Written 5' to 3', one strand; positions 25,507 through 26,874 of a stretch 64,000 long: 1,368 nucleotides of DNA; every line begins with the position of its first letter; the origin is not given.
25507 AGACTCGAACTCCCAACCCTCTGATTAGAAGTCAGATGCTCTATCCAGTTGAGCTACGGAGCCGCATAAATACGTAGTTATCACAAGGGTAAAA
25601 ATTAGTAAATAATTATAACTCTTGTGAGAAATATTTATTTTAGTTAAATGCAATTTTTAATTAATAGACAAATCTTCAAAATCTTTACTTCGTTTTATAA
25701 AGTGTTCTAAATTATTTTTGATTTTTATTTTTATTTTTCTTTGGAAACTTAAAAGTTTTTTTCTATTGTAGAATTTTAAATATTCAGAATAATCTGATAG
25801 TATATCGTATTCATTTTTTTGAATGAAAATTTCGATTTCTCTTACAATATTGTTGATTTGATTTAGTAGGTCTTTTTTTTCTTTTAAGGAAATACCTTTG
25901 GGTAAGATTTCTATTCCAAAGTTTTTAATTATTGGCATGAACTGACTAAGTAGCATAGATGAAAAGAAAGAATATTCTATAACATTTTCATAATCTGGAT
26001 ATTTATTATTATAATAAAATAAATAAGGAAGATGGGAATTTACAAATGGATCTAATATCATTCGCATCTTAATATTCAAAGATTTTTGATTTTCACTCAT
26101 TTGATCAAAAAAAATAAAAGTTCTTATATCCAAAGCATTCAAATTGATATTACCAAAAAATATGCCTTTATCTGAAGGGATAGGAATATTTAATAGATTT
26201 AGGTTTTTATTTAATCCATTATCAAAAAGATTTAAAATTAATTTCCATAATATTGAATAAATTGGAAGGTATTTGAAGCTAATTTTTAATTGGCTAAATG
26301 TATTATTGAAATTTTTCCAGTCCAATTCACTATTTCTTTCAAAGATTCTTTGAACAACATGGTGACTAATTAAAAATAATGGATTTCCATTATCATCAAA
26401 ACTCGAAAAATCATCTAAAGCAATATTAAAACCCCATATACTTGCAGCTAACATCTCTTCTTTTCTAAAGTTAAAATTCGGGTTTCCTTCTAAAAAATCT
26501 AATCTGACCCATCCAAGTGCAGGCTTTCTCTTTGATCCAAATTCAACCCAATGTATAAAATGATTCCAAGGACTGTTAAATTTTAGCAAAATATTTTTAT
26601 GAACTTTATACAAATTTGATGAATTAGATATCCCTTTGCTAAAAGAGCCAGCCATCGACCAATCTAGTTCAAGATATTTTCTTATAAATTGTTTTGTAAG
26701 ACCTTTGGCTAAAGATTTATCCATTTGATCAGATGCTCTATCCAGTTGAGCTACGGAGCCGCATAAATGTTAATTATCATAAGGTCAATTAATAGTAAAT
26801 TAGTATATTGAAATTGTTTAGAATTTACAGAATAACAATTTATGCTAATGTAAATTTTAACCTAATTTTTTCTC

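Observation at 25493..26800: Single-gene insertion at tRNA-Arg(TCT) that duplicates the 5' half of the tRNA, not the 3' end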

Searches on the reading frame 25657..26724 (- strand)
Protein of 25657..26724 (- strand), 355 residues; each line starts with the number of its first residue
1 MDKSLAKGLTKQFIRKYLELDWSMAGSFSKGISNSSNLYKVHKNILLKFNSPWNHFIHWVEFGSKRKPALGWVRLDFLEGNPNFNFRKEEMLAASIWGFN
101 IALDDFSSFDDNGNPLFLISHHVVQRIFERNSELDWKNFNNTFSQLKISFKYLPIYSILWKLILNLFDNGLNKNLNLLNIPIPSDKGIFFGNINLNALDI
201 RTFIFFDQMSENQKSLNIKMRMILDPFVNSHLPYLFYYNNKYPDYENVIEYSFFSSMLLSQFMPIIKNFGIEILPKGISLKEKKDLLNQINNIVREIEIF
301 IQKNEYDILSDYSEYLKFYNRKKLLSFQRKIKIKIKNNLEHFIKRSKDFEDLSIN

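Call 8: search_protein_families(library=pfam, proteins=[window:25657-26724:-], max_evalue=0.01)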
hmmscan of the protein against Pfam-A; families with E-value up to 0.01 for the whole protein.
window:25657-26724:- (355 aa): 0 families

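Call 9: search_protein_families(library=phrogs, proteins=[window:25657-26724:-], max_evalue=1)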
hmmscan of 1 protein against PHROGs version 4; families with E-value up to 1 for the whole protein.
window:25657-26724:- (355 aa): 2 families
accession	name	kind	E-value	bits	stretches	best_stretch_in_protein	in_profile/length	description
phrog_26408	-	unknown function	0.19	13.2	1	212-235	5-27/65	-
phrog_13012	-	unknown function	0.29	12.3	1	281-301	10-30/38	-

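Call 10: find_homologous_proteins(query=window:25657-26724:-)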
Query window:25657-26724:- (355 aa): 2 proteins with E <= 0.001 among 2216 candidates.
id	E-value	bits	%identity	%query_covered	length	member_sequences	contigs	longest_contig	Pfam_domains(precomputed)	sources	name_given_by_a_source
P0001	3.6e-230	782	100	100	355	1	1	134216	-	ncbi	-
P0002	1.0e-6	47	28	63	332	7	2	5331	-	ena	-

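Call 13: find_encoding_contigs(protein=P0001, flank=3000, max_places=3)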
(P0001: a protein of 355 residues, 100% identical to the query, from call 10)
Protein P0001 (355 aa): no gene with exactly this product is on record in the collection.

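Call 14: find_encoding_contigs(protein=P0002, flank=5000, max_places=4)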
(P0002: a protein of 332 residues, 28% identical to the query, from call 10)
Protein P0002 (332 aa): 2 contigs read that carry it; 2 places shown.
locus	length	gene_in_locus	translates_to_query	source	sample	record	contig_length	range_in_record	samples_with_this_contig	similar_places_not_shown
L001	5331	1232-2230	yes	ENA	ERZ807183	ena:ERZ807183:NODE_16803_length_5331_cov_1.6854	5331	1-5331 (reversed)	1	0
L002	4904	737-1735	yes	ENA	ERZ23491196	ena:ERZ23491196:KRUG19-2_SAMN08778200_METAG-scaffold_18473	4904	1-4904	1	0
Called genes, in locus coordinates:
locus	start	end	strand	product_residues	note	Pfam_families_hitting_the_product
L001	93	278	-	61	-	-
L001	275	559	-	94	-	-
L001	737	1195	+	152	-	-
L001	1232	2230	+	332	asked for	-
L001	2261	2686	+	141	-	-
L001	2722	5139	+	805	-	PF08797:HIRAN, PF01541:GIY-YIG, PF02493:MORN (weak)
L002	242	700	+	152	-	-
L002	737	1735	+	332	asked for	-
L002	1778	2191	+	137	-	-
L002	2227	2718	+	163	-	-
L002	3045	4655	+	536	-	PF02493:MORN (weak)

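Call 58: search_protein_representatives(protein=window:25657-26724:-)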
Query: 355 residues. Proteins with E-value up to 0.001 (for the whole library): 72; up to 1e-10: 14; up to 1e-30: 2. The best 72 are listed.
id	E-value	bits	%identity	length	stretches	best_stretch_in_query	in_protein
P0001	1.1e-230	781.5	100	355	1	1-355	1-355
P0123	7.6e-31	124.3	32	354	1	1-337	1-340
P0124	1.1e-29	120.5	36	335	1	1-339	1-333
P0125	4.4e-28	115.2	33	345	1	1-290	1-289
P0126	1.4e-21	93.9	30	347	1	3-336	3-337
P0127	1.2e-20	90.7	31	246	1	1-234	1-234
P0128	1.7e-20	90.3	34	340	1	1-246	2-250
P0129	2.8e-19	86.2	30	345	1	3-338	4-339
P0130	2.6e-13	66.6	31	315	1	1-223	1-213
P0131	3.6e-13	66.2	32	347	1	1-240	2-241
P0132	3.9e-13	66.1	35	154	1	11-163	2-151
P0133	4.8e-13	65.8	31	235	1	56-230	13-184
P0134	2.7e-12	63.3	32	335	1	7-235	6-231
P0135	7.7e-11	58.5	29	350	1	1-239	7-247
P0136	1.1e-10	58.0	33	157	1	1-158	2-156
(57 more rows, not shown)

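Call 59: predict_structure(protein=window:25657-26724:-)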
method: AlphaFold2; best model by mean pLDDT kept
length: 355 residues; sequences in the alignment: 1
mean_pLDDT: 35.5   pTM: 0.19
mean pLDDT of the five models: 35.5, 33.6, 33.5, 31.5, 31.4
residues with pLDDT >= 90: 0; 70-90: 0; 50-70: 11; < 50: 344
segments of 3 or more residues with pLDDT < 50: 1-280, 282-287, 289-302, 304-321, 324-335, 345-355
pLDDT, mean of each block of 10 residues (from residue 1): 29 34 29 30 36 36 34 35 35 35 34 32 34 35 30 34 42 39 31 34 26 27 28 29 32 30 33 37 46 44 41 43 48 49 48 37
secondary structure, 60 per line:
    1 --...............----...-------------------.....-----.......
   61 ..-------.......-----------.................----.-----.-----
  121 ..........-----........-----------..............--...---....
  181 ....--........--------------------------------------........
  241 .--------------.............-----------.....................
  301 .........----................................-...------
elements in order: H3-17 E44-48 E54-62 E70-76 H88-104 H121-130 H136-143 H155-168 E177-184 E187-194 H233-241 H256-268 H280-309 H314-345

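Call 61: search_protein_families(library=pfam, alignment_id=A1, max_evalue=1)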
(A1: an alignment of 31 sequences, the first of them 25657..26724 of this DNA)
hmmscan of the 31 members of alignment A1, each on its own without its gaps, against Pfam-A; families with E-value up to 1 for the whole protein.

A. member 1, window:25657-26724:- (355 aa): 2 families
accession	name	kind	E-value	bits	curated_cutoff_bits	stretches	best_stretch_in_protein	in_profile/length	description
PF21956.1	DUF6922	-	0.044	13.7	27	1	122-148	22-48/52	Family of unknown function (DUF6922)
PF08453.16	Peptidase_M9_N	-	0.12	12.5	23.9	0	315-347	80-112/183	Peptidase family M9 N-terminal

B. families by the number of members that match (of 31 scanned): 20 families
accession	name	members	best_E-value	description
PF06337.17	DUSP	1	0.0021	DUSP domain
PF15044.11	CLU_N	1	0.017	Mitochondrial function, CLU-N-term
PF17457.7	DUF5420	1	0.02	Family of unknown function (DUF5420)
PF21956.1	DUF6922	1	0.044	Family of unknown function (DUF6922)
PF25062.1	ARM_TT21_N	1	0.045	Tetratricopeptide repeat protein 21 N-terminal ARM repeat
PF15089.11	Redic1-like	1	0.064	Regulator of DNA class I crossover intermediates 1-like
PF18593.6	CdiI_2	1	0.073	CdiI immunity protein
PF12671.13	Amidase_6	1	0.079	Putative amidase domain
PF25002.1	DUF7780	1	0.094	Domain of unknown function (DUF7780)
PF25785.1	TPR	1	0.11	Nucleoprotein TPR-like domain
PF08453.16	Peptidase_M9_N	1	0.12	Peptidase family M9 N-terminal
PF12776.13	Myb_DNA-bind_3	1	0.12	Myb/SANT-like DNA-binding domain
PF17879.7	DNA_ligase_C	1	0.12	DNA ligase C-terminal domain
PF24800.1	DUF7702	1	0.13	Domain of unknown function (DUF7702)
PF18408.7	zf_Hakai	1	0.16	C2H2 Hakai zinc finger domain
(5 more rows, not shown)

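Call 62: search_solved_structures(query=A1, max_evalue=10)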
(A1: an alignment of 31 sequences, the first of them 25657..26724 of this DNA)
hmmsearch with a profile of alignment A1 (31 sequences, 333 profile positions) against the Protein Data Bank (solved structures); distinct sequences matched with E-value up to 10: 1.
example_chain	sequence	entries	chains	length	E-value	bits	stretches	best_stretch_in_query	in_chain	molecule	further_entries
5h78_A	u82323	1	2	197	0.87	12.3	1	247-327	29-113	cAMP-dependent protein kinase type II-alpha regulatory subunit,DHR14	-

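Call 64: find_encoding_contigs(protein=P0124, flank=6000, max_places=5)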
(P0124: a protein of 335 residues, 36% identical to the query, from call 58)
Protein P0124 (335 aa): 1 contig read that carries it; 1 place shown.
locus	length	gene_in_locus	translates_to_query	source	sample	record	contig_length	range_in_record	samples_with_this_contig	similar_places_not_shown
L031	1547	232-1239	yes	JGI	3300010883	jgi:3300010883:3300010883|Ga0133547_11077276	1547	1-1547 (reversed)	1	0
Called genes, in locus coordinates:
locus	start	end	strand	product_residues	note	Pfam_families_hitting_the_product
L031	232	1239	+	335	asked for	-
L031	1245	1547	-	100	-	?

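Call 66: find_encoding_contigs(protein=P0123, flank=6000, max_places=5)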
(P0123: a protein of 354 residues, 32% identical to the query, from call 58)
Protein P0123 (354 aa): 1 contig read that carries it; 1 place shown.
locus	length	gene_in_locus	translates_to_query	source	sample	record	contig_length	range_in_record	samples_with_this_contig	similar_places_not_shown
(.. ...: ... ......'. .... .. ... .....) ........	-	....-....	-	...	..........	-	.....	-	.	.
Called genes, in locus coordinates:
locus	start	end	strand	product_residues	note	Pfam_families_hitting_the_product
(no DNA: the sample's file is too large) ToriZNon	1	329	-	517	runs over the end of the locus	PF12161:HsdM_N, PF02384:N6_Mtase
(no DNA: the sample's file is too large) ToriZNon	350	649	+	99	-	-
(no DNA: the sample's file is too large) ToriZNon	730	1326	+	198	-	PF00239:Resolvase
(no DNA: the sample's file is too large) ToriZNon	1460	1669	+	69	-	-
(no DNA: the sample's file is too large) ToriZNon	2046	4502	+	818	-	PF02810:SEC-C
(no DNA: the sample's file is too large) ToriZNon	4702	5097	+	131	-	PF07661:MORN_2 (faint)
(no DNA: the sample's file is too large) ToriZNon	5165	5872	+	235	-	-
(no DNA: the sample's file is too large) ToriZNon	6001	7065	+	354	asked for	-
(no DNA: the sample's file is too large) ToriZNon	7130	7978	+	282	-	PF12686:DUF3800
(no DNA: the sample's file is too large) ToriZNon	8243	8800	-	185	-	-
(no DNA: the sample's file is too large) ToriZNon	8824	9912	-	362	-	-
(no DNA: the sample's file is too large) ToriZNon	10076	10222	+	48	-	-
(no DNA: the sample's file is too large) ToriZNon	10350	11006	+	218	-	-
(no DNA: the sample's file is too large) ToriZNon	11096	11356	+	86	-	-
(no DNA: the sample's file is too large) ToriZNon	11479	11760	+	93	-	-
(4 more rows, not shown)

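Call 67: search_protein_families(library=padloc, alignment_id=A1, max_evalue=0.1)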
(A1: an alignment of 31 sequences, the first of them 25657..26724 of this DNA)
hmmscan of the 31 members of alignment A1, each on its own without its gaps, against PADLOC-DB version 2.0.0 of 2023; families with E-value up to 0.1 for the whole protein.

A. member 1, window:25657-26724:- (355 aa): 0 families

B. families by the number of members that match (of 31 scanned): 3 families
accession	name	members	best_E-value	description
PDLC00761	PycC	1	2.2e-06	Pycsar cyclase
PDLC02804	SspH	1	0.0081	SspH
PDLC01224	Cas11f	1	0.039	CAS-III-F; effector_SS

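Call 71: predict_structure(alignment_id=A1)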
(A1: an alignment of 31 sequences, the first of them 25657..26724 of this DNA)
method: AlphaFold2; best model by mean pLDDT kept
length: 355 residues; sequences in the alignment: 31
mean_pLDDT: 88.0   pTM: 0.89
mean pLDDT of the five models: 88.0, 86.9, 84.3, 84.3, 83.8
residues with pLDDT >= 90: 221; 70-90: 104; 50-70: 27; < 50: 3
segments of 3 or more residues with pLDDT < 50: 353-355
pLDDT, mean of each block of 10 residues (from residue 1): 95 96 92 93 95 93 91 90 70 93 80 86 96 94 96 96 79 83 97 89 96 95 92 90 86 90 88 89 91 91 72 72 83 87 75 47
secondary structure, 60 per line:
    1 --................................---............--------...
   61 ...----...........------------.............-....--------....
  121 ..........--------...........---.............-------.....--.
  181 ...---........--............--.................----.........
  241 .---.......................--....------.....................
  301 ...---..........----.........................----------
elements in order: H3-34 H38-49 E58-63 E68-78 E91-100 E105-108 E117-120 H121-130 H139-149 H153-165 H173-177 E180-183 E187-194 E197-205 H211-227 H232-241 H245-267 H270-273 H280-303 H307-316 H321-345

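Call 74: fold_search(model_id=the predicted structure, library=pdb)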
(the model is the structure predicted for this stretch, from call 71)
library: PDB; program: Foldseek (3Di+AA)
matches with E <= 10: 320; with E <= 0.001: 0
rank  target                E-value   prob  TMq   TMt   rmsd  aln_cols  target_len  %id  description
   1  5idu_A                9.6e-02  0.16  0.18  0.17  20.8       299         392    8  Crystal structure of an acyl-CoA dehydrogenase domain protein from Burkholderia phymatum bound to FAD (released 2016-03-09)
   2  5jsc_B                1.1e-01  0.15  0.18  0.17  19.9       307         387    8  Crystal structure of a Putative acyl-CoA dehydrogenase from Burkholderia xenovorans (released 2016-06-08)
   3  5jsc_A                1.5e-01  0.15  0.18  0.17  19.9       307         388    7  Crystal structure of a Putative acyl-CoA dehydrogenase from Burkholderia xenovorans (released 2016-06-08)
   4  8tmc_E                2.0e-01  0.12  0.14  0.14  20.5       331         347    8  Cryo-EM structure of CorA in complex with conformation-specific synthetic antibody C12 and 20 mM MgCl2, State MG20-2 (released 2025-02-12)
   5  5idu_B                2.3e-01  0.12  0.18  0.17  20.8       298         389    8  Crystal structure of an acyl-CoA dehydrogenase domain protein from Burkholderia phymatum bound to FAD (released 2016-03-09)
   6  5jsc_D                3.4e-01  0.10  0.18  0.17  20.4       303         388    8  Crystal structure of a Putative acyl-CoA dehydrogenase from Burkholderia xenovorans (released 2016-06-08)
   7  5idu_C                3.4e-01  0.10  0.18  0.16  20.6       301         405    9  Crystal structure of an acyl-CoA dehydrogenase domain protein from Burkholderia phymatum bound to FAD (released 2016-03-09)
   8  8tmj_B                5.7e-01  0.08  0.14  0.15  19.5       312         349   10  Cryo-EM structure of CorA in complex with conformation-specific synthetic antibody C18 and 100 uM MgCl2, State MG0.1-2 (released 2025-02-12)
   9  3i0y_D                5.7e-01  0.07  0.11  0.22  16.4       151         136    9  Crystal structure of a putative polyketide cyclase (xcc0381) from xanthomonas campestris pv. campestris at 1.50 A reso (released 2009-07-21)
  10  8tmj_D                6.0e-01  0.09  0.14  0.14  19.6       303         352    8  Cryo-EM structure of CorA in complex with conformation-specific synthetic antibody C18 and 100 uM MgCl2, State MG0.1-2 (released 2025-02-12)
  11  6q0v_C                7.0e-01  0.16  0.11  0.19  10.2        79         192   10  Structure of DDB1-DDA1-DCAF15 complex bound to tasisulam and RBM39 (released 2019-11-13)
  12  8eth_n                7.0e-01  0.09  0.09  0.13  10.1        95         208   15  Ytm1 associated 60S nascent ribosome State 1B (released 2022-11-30)
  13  7mgl_A                7.4e-01  0.03  0.12  0.10  23.5       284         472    9  Structure of human TRPML1 with ML-SI3 (released 2021-06-16)
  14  3sr2_C                7.4e-01  0.02  0.09  0.12  22.9       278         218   13  Crystal Structure of Human XLF-XRCC4 Complex (released 2011-07-20)
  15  5ja8_C                7.8e-01  0.10  0.13  0.30  11.4       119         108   18  Crystal structure of the HigB2 toxin in complex with Nb2 (released 2017-04-05)
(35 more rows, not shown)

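Call 97: fold_search(model_id=the predicted structure, library=viral)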
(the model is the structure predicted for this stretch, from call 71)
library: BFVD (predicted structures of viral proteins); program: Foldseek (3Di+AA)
matches with E <= 10: 432; with E <= 0.001: 0
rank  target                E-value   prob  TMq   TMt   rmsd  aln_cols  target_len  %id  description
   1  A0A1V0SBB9            2.5e-02  0.35  0.17  0.16  19.0       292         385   12  Uncharacterized protein [Catovirus CTV1]
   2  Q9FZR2                4.5e-02  0.10  0.13  0.07  34.7       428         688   11  P81 [Mycoplasma phage P1]
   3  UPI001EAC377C         6.5e-02  0.09  0.10  0.15  19.6       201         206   12  (no name look-up for this kind of identifier)
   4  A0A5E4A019            9.3e-02  0.08  0.12  0.17  20.0       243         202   10  (no name in the UniProt tables at hand)
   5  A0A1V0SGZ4            1.4e-01  0.08  0.11  0.18  17.1       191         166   12  DUF1653 domain-containing protein [Hokovirus HKV1]
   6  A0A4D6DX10            1.4e-01  0.06  0.09  0.13  20.3       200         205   11  Uncharacterized protein [Edwardsiella phage pEt-SU]
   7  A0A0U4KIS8            1.7e-01  0.60  0.15  0.27   6.2       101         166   15  (no name in the UniProt tables at hand)
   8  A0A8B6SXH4            1.7e-01  0.10  0.13  0.10  13.4       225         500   11  (no name in the UniProt tables at hand)
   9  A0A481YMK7            3.0e-01  0.18  0.14  0.18  19.5       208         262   12  Uncharacterized protein [Pithovirus LCDPAC01]
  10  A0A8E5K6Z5            3.5e-01  0.06  0.12  0.13  18.4       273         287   11  (no name in the UniProt tables at hand)
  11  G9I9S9                3.6e-01  0.04  0.10  0.13  19.9       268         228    8  (no name in the UniProt tables at hand)
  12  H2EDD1                4.0e-01  0.04  0.10  0.13  34.5       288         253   13  Uncharacterized protein [Moumouvirus sp. 'Monve']
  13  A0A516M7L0            4.7e-01  0.06  0.12  0.09  19.6       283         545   12  (no name in the UniProt tables at hand)
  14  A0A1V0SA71            4.7e-01  0.05  0.12  0.08  21.8       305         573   12  Uncharacterized protein [Catovirus CTV1]
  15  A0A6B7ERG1            6.1e-01  0.06  0.11  0.16  18.6       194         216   11  (no name in the UniProt tables at hand)
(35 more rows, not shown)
